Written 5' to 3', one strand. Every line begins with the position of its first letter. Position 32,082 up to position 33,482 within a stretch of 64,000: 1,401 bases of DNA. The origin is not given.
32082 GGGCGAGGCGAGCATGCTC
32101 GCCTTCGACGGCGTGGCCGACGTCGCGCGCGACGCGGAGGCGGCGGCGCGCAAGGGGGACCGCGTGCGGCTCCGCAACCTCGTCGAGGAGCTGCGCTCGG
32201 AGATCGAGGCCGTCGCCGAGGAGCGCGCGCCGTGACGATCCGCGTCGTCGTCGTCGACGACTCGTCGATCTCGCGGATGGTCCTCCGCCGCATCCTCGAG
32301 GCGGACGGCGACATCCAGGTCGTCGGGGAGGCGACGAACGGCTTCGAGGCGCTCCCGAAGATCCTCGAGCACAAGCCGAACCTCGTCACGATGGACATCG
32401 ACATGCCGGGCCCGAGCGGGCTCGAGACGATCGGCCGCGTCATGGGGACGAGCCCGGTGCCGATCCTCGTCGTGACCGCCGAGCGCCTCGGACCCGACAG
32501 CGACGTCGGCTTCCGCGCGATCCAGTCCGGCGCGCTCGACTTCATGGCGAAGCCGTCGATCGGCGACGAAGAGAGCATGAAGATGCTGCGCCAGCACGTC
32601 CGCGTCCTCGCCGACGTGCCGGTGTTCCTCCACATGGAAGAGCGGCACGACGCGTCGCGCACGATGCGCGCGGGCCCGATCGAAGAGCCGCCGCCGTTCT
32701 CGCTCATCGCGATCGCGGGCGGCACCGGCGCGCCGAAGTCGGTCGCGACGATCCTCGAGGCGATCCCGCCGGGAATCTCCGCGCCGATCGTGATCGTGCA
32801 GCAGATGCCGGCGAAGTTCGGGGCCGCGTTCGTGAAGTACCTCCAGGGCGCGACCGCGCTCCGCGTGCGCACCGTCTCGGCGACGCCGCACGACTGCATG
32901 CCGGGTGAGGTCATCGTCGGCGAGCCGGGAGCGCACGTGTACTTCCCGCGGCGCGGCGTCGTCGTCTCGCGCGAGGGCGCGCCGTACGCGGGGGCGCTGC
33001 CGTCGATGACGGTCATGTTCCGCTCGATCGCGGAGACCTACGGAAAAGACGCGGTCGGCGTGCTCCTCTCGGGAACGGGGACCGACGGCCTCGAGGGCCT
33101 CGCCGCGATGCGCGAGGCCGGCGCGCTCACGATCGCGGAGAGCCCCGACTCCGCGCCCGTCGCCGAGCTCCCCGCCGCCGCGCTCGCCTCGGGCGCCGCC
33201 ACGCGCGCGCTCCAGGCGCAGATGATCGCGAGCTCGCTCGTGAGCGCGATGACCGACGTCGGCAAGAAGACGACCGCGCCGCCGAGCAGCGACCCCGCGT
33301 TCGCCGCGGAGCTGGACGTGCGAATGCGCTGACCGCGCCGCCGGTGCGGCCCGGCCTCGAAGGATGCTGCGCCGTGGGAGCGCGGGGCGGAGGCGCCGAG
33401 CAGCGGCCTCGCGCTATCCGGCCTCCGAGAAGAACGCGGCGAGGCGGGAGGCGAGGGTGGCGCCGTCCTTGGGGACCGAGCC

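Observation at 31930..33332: Hpt-CheB operon with no methyl-accepting substrate or CheR nearby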

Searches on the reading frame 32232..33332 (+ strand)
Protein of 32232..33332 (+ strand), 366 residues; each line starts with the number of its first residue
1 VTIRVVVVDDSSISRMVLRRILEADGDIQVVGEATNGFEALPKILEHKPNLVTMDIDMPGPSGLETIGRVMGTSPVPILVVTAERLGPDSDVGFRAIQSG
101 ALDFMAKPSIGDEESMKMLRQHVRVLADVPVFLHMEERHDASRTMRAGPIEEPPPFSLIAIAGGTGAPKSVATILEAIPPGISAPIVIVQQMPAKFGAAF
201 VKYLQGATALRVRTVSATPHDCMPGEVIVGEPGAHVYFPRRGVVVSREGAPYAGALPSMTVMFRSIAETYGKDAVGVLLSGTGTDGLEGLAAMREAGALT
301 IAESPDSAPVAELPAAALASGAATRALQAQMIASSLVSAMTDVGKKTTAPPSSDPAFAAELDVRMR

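Call 5: search_protein_families(library=pfam, proteins=[window:32232-33332:+], max_evalue=0.01)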
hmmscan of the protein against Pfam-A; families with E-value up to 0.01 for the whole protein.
window:32232-33332:+ (366 aa): 2 families
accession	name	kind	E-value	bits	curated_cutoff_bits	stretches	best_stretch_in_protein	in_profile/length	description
PF01339.22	CheB_methylest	-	5.9e-41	140.5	24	1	159-335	1-173/174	CheB methylesterase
PF00072.30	Response_reg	-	3e-19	69.7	30.2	1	5-109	1-101/111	Response regulator receiver domain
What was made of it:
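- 32232..33332 (+): REC + CheB-fold pseudo-methylesterase (366 aa). REC spans residues 1-127, a disordered linker 137-151, and the CheB-fold domain 158-345. A clade-specific tail carries K346..T348-A-P-P-S352. Pfam hits (call 5).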

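Call 11: find_encoding_contigs(protein=window:32232-33332:+, flank=10000, max_places=6)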
Protein window:32232-33332:+ (366 aa): 1 contig read that carries it; 1 place shown.
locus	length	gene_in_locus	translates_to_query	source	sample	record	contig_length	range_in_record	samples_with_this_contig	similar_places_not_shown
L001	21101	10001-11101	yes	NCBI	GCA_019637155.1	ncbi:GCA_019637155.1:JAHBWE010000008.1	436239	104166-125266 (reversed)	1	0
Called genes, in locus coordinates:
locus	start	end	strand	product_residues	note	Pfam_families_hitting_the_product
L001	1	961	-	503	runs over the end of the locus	-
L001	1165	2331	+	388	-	PF02771:Acyl-CoA_dh_N, PF08028:Acyl-CoA_dh_2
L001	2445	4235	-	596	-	-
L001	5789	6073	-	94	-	PF03992:ABM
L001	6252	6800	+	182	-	-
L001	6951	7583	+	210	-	PF07228:SpoIIE (faint)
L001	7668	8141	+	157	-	PF13581:HATPase_c_2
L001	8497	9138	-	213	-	PF01740:STAS, PF13466:STAS_2 (weak)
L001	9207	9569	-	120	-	PF01740:STAS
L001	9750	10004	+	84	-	PF01627:Hpt (weak)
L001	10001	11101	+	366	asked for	PF00072:Response_reg, PF01339:CheB_methylest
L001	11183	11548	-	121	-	PF00072:Response_reg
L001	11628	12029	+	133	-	PF13581:HATPase_c_2, PF02518:HATPase_c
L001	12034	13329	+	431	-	PF07228:SpoIIE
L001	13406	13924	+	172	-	PF13581:HATPase_c_2 (weak), PF19788:DUF6272 (weak)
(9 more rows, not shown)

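Call 16: search_solved_structures(query=window:32232-33332:+, max_evalue=0.00001, show_alignments=2)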
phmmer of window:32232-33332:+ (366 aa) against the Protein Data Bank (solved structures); distinct sequences matched with E-value up to 0.00001: 143 (the best 60 are shown).
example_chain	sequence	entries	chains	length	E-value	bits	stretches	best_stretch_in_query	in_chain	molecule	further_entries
1a2o_A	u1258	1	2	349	1.2e-45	159.8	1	3-338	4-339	CHEB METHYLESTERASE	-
6ymz_A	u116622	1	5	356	9.6e-44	153.5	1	3-337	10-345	Protein-glutamate methylesterase/protein-glutamine glutaminase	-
7esg_A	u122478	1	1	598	7.5e-38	134.2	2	3-123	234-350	Glutathione S-transferase,Protein-glutamate methylesterase/protein-glutamine glutaminase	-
1chd_A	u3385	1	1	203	4.1e-22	82.4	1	146-338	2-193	CHEB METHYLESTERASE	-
3t8y_A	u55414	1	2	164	8.9e-21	78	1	2-109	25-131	Chemotaxis response regulator protein-glutamate methylesterase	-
1tmy_A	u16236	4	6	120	2.7e-17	66.6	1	3-109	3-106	CHEY PROTEIN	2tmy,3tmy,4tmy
4iga_A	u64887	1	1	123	2.9e-17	66.5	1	3-109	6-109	Chemotaxis protein CheY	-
1u0s_Y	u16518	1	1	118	4e-17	66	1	4-109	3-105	Chemotaxis protein cheY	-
8q52_A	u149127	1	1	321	6.3e-17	65.4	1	4-114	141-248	Leucine-specific-binding protein,Chemotaxis protein CheY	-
9xzo_A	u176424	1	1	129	1.2e-16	64.5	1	4-116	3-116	De novo protein M1X0B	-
9rhz_C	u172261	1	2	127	2.5e-16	63.4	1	4-108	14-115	Chemotaxis protein CheY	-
6er7_A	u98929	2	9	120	2.5e-16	63.4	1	4-110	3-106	120aa long hypothetical chemotaxis protein (CheY)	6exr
4qyw_A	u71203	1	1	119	2.9e-16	63.2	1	4-109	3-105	Chemotaxis protein CheY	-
6c40_B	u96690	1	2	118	6.9e-16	62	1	4-109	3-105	Chemotaxis protein CheY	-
3sft_A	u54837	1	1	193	5.2e-14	55.8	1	158-338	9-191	Chemotaxis response regulator protein-glutamate methylesterase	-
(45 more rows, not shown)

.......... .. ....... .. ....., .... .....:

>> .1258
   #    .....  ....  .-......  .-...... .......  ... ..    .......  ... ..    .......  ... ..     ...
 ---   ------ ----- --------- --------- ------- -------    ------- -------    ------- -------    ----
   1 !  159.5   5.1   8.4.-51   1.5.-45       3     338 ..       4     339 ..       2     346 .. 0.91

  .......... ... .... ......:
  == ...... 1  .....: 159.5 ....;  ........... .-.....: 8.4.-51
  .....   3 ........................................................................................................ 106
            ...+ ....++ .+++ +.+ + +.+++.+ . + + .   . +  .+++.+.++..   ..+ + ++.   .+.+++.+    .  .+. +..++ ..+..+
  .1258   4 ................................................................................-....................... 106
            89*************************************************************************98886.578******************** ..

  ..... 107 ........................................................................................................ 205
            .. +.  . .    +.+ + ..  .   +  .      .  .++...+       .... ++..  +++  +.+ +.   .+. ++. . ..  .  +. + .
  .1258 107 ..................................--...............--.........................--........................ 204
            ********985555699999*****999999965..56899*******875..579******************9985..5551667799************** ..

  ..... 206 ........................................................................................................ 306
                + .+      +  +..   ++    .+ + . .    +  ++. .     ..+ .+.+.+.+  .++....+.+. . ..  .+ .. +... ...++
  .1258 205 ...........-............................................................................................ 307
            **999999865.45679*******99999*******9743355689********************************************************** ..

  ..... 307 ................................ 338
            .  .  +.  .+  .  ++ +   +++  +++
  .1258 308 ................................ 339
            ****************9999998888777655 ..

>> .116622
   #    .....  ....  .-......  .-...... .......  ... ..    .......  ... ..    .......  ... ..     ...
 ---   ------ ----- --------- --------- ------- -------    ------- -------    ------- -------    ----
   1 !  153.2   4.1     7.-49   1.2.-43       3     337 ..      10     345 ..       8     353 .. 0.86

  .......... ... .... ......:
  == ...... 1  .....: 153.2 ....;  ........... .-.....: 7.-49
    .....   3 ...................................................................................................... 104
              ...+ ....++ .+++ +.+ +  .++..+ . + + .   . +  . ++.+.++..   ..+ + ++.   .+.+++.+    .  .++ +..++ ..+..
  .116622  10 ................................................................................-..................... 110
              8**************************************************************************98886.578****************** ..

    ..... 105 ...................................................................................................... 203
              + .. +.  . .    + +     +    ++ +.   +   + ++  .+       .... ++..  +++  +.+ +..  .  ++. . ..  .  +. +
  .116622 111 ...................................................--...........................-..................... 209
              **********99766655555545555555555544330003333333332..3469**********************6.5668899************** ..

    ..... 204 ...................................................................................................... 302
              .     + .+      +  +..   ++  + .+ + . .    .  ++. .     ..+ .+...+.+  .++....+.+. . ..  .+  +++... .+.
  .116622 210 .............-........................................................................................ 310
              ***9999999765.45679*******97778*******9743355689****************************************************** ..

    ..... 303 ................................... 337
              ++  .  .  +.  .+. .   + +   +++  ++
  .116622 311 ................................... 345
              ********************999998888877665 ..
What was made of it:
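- On CheB protein-glutamate methylesterase/deamidase: Gly164, Gln191 and Asp285 in the window protein (call 16).
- The window's protein has Gly at the nucleophile position and Gln at the general-base position (call 16).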

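Call 18: find_homologous_proteins(query=window:32232-33332:+, max_evalue=1e-10)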
Query window:32232-33332:+ (366 aa): 253 proteins with E <= 1e-10 among 8000 candidates; the best 120 are listed.
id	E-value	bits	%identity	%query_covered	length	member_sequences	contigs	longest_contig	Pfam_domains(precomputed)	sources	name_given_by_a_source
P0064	3.4e-228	775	100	100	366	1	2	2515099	PF01339.23,PF00072.31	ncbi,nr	ncbi:MAG: chemotaxis protein CheB [Labilithrix sp.]|nr:chemotaxis protein CheB [Labilithrix sp.] MCW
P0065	5.2e-170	584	77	99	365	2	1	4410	PF01339.23,PF00072.31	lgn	-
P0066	1.1e-168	579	76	99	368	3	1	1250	PF01339.23,PF00072.31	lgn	-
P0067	2.5e-168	578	76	99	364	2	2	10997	PF01339.23,PF00072.31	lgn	-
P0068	1.9e-166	572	76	96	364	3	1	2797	PF01339.23,PF00072.31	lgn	-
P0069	1.9e-166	572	75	99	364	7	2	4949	PF01339.23,PF00072.31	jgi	jgi:two-component system chemotaxis response regulator CheB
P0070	2.7e-164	565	73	98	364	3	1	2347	PF01339.23,PF00072.31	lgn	-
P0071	1.2e-162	559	74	99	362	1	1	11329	PF01339.23,PF00072.31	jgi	jgi:two-component system chemotaxis response regulator CheB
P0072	3.4e-161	555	74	98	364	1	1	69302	PF01339.23,PF00072.31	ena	-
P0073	1.3e-154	533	70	97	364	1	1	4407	PF01339.23,PF00072.31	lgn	-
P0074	1.2e-152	526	69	97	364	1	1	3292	PF01339.23,PF00072.31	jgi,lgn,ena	-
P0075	6.5e-151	521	68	98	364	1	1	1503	PF01339.23,PF00072.31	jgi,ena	-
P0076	1.7e-150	519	68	98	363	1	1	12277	PF01339.23,PF00072.31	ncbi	-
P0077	3.4e-150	518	68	97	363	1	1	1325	PF01339.23,PF00072.31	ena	-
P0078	3.9e-150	518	68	98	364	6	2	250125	PF01339.23,PF00072.31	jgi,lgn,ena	-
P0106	3.6e-120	420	59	96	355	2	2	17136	PF01339.23,PF00072.31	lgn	-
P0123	3.2e-82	295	45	96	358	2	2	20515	PF01339.23,PF00072.31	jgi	jgi:two-component system chemotaxis response regulator CheB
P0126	1.1e-73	267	44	96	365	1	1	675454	PF01339.23,PF00072.31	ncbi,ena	-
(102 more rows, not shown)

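Call 20: find_encoding_contigs(protein=P0126, flank=10000, max_places=1)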
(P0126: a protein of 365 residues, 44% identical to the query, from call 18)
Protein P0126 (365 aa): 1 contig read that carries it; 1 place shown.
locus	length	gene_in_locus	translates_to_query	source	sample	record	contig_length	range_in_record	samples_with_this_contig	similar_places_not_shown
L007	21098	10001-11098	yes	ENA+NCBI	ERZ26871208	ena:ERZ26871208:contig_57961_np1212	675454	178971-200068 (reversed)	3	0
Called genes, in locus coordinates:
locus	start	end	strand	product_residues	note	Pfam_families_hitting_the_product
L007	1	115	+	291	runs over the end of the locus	-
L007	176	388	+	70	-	-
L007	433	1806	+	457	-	PF07690:MFS_1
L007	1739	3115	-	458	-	-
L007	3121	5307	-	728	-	PF04879:Molybdop_Fe4S4, PF00384:Molybdopterin, PF01568:Molydop_binding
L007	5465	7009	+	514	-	PF04015:DUF362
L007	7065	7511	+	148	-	-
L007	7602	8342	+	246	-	-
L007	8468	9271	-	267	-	PF00459:Inositol_P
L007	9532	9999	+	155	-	PF00072:Response_reg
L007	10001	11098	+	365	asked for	PF00072:Response_reg, PF01339:CheB_methylest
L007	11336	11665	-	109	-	PF01627:Hpt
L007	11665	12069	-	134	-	PF00072:Response_reg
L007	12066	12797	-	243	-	PF00072:Response_reg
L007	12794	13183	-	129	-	PF00072:Response_reg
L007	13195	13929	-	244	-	PF00106:adh_short, PF01370:Epimerase (faint), PF13561:adh_short_C2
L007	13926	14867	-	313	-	PF08545:ACP_syn_III, PF08541:ACP_syn_III_C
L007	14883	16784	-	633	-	PF01144:CoA_trans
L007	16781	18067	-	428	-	PF00109:ketoacyl-synt, PF02801:Ketoacyl-synt_C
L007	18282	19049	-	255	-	PF08545:ACP_syn_III, PF08541:ACP_syn_III_C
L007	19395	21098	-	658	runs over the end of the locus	PF13581:HATPase_c_2 (faint), PF02518:HATPase_c, PF14501:HATPase_c_5 (faint), PF00072:Response_reg, PF02518:HATPase_c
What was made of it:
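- L007 shows a related CheB-like gene with REC and Hpt genes but no SpoIIE or CheA-like gene within 10 kb (call 20).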

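Call 21: find_encoding_contigs(protein=P0106, flank=10000, max_places=1)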
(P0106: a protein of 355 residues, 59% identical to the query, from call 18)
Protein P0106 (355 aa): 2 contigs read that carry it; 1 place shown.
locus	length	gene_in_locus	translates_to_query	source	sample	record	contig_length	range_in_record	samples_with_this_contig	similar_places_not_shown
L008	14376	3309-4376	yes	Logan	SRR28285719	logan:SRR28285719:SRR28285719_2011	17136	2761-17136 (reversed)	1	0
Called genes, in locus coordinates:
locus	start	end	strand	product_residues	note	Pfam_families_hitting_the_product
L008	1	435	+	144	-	?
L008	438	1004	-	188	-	-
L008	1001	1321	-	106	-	PF01627:Hpt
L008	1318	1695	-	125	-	PF00072:Response_reg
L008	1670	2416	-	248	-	-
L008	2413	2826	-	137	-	PF00072:Response_reg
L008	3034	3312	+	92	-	PF01627:Hpt (weak)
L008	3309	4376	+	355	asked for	PF00072:Response_reg, PF01339:CheB_methylest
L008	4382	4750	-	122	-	PF00072:Response_reg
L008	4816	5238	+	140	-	PF13581:HATPase_c_2, PF02518:HATPase_c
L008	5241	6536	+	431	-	PF07228:SpoIIE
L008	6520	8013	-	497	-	PF01627:Hpt, PF02518:HATPase_c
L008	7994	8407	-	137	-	-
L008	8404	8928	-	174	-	PF13581:HATPase_c_2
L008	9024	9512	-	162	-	-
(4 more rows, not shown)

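Call 22: find_encoding_contigs(protein=P0123, flank=10000, max_places=1)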
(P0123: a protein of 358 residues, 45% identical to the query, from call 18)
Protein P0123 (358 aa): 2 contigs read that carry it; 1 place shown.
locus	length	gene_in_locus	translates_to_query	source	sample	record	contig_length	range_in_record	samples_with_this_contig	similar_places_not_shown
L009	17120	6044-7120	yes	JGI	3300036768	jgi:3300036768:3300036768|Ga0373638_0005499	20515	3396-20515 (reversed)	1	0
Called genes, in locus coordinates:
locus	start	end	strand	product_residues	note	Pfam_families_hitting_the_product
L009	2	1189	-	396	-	?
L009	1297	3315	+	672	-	PF02922:CBM_48, PF00128:Alpha-amylase, PF02806:Alpha-amylase_C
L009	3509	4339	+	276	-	PF00072:Response_reg (weak)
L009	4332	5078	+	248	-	PF00072:Response_reg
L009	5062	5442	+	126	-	PF00072:Response_reg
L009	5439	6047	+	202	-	PF01627:Hpt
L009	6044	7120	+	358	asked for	PF00072:Response_reg, PF01339:CheB_methylest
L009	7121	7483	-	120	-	PF00072:Response_reg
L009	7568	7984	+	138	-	PF13581:HATPase_c_2, PF02518:HATPase_c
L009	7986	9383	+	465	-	PF07228:SpoIIE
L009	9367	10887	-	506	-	PF01627:Hpt, PF02518:HATPase_c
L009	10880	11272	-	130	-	PF13466:STAS_2 (weak)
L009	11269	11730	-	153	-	-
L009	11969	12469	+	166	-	-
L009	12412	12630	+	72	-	-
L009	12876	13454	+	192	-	-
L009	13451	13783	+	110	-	-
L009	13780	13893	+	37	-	-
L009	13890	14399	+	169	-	PF02627:CMD (faint)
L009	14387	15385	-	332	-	PF13416:SBP_bac_8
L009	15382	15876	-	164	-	PF00694:Aconitase_C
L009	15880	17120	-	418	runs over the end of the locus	PF00330:Aconitase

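Call 33: search_protein_families(library=ncbifam, proteins=[window:32232-33329:+], max_evalue=0.01)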
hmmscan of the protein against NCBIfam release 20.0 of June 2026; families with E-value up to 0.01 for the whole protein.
window:32232-33329:+ (366 aa): 73 families (the best 25 are shown)
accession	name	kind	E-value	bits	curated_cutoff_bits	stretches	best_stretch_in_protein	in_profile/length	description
NF009206.0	PRK12555.1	subfamily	2.2e-72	243.9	342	1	3-341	1-337/340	chemotaxis-specific protein-glutamate methyltransferase CheB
NF001965.0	PRK00742.1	subfamily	9.8e-68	228.9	293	1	1-341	2-354/357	chemotaxis-specific protein-glutamate methyltransferase CheB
NF008677.0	PRK11697.1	equivalog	4.1e-17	62.3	246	1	3-109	2-103/238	two-component system response regulator BtsR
NF041367.1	CheY_Halo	equivalog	3.2e-15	56.5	200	1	5-109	1-101/114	chemotaxis protein CheY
NF007018.1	PRK09483.1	equivalog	8.6e-14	51.7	280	1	3-113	2-110/217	UvrY/SirA/GacA family response regulator transcription factor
NF007935.0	PRK10651.1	equivalog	6.5e-13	48.4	250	1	4-121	8-122/216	two-component system response regulator NarL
NF047785.1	respo_reg_MadR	equivalog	2.4e-12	46.6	300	1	3-107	1-106/209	MadR family response regulator transcription factor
NF040689.1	MtrAB_MtrA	equivalog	4.7e-12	45.7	300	1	5-123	2-113/219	MtrAB system response regulator MtrA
TIGR02875.1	spore_0_A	equivalog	1.1e-11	44.5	200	1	2-129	2-124/262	sporulation transcription factor Spo0A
TIGR01818.1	ntrC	equivalog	3.7e-11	42.5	558.6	1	5-109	1-101/463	nitrogen regulation protein NR(I)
NF052445.1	RespRegMctR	equivalog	3.9e-11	42.8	300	1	3-75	2-74/205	two-component system response regulator MctR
NF007708.0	PRK10403.1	equivalog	4.6e-11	42.6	343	1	3-109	7-111/215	nitrate/nitrite response regulator protein NarP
NF011896.0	PRK15369.1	equivalog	5.9e-11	42.4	242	1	2-109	3-108/211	two component system response regulator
NF045944.1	ResRegRpaBCyano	equivalog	4.4e-10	39.3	330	1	6-111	1-101/229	response regulator transcription factor RpaB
NF008378.0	PRK11173.1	equivalog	4.7e-10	39.2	334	1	2-111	3-107/238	two-component system response regulator ArcA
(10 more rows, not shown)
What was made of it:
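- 32232..33332 (+): Below both NCBIfam CheB cut-offs (call 33).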

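Call 78: predict_structure(alignment_id=A6)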
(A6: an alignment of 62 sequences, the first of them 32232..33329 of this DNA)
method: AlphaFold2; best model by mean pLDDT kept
length: 366 residues; sequences in the alignment: 62
mean_pLDDT: 91.3   pTM: 0.57
mean pLDDT of the five models: 91.3, 90.9, 89.3, 89.3, 89.2
residues with pLDDT >= 90: 301; 70-90: 31; 50-70: 19; < 50: 15
segments of 3 or more residues with pLDDT < 50: 137-151
pLDDT, mean of each block of 10 residues (from residue 1): 97 98 98 97 98 96 94 96 86 92 95 96 97 60 39 78 97 97 96 95 98 97 97 96 97 97 98 98 98 98 98 98 97 93 62 68 81
secondary structure, 60 per line:
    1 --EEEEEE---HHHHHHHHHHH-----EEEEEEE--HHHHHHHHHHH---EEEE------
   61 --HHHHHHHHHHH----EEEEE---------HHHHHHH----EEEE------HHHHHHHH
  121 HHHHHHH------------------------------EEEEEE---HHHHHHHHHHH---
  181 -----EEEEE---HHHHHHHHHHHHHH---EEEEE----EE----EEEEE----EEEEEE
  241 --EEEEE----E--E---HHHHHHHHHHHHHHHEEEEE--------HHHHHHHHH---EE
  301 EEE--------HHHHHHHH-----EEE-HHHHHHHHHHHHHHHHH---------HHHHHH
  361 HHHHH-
elements in order: E3-8 H12-22 E28-34 H37-47 E51-54 H63-73 E78-82 H92-98 E103-106 H113-127 E158-163 H167-177 E186-190 H194-207 E211-215 E226-230 E235-240 E243-247 H259-273 E274-278 H287-295 E299-303 H312-319 E325-327 H329-345 H355-365
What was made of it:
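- The fold is predicted with confidence (call 78).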

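Call 80: fold_search(model_id=the predicted structure, library=pdb)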
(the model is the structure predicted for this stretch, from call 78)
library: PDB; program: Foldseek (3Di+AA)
matches with E <= 10: 1501; with E <= 0.001: 492
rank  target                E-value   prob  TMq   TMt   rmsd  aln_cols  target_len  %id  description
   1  6ymz_C                1.5e-28  1.00  0.48  0.51  15.2       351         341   27  Structure of the CheB methylsterase from P. atrosepticum SCRI1043 (released 2021-02-17)
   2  6ymz_B                4.4e-28  1.00  0.48  0.51  15.3       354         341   27  Structure of the CheB methylsterase from P. atrosepticum SCRI1043 (released 2021-02-17)
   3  6ymz_A                7.7e-28  1.00  0.48  0.51  15.1       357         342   27  Structure of the CheB methylsterase from P. atrosepticum SCRI1043 (released 2021-02-17)
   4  6ymz_D                1.5e-27  1.00  0.47  0.52  15.2       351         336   27  Structure of the CheB methylsterase from P. atrosepticum SCRI1043 (released 2021-02-17)
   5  1a2o_A                1.4e-26  1.00  0.49  0.51  15.2       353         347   29  STRUCTURAL BASIS FOR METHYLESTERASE CHEB REGULATION BY A PHOSPHORYLATION-ACTIVATED DOMAIN (released 1998-04-29)
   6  6ymz_E                3.0e-26  1.00  0.47  0.52  15.1       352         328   27  Structure of the CheB methylsterase from P. atrosepticum SCRI1043 (released 2021-02-17)
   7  7esg                  6.2e-17  1.00  0.45  0.29  14.8       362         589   26  Crystal structure of Haloarcula marismortui CheB with Glutathione S-transferase expression tag (released 2022-07-20)
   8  3sft                  1.0e-16  1.00  0.46  0.88   2.1       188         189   25  Crystal structure of Thermotoga maritima CheB methylesterase catalytic domain (released 2011-07-20)
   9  1chd                  1.1e-16  1.00  0.47  0.85   2.0       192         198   27  CHEB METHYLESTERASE DOMAIN (released 1996-01-29)
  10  3t8y_A                9.0e-11  1.00  0.34  0.89   1.9       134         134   35  Crystal structure of the response regulator domain of Thermotoga maritima CheB (released 2011-09-14)
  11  3t8y_B                2.3e-10  1.00  0.33  0.85   2.1       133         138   34  Crystal structure of the response regulator domain of Thermotoga maritima CheB (released 2011-09-14)
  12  5iuk_F                1.1e-08  1.00  0.31  0.81   5.5       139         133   24  Crystal structure of the DesK-DesR complex in the phosphotransfer state with high Mg2+ (150 mM) (released 2016-12-21)
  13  9xzo                  1.1e-08  1.00  0.29  0.85   3.0       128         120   32  Crystal structure of AI-designed response regulator like protein M1X0B (released 2025-10-01)
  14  3eul_A                1.2e-08  1.00  0.32  0.91   1.8       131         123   30  Structure of the signal receiver domain of the putative response regulator NarL from Mycobacterium tuberculosis (released 2008-11-11)
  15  3eul_C                1.4e-08  1.00  0.31  0.91   1.6       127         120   31  Structure of the signal receiver domain of the putative response regulator NarL from Mycobacterium tuberculosis (released 2008-11-11)
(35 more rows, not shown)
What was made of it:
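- On CheB protein-glutamate methylesterase/deamidase: AF2 model against 1CHD and 3SFT gives TM 0.85-0.88 and rmsd about 2 Å (calls 78, 80).
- The AF2 model has pLDDT 91, and the C-domain superposes on 1CHD and 3SFT at TM 0.85-0.88 (calls 78, 80).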
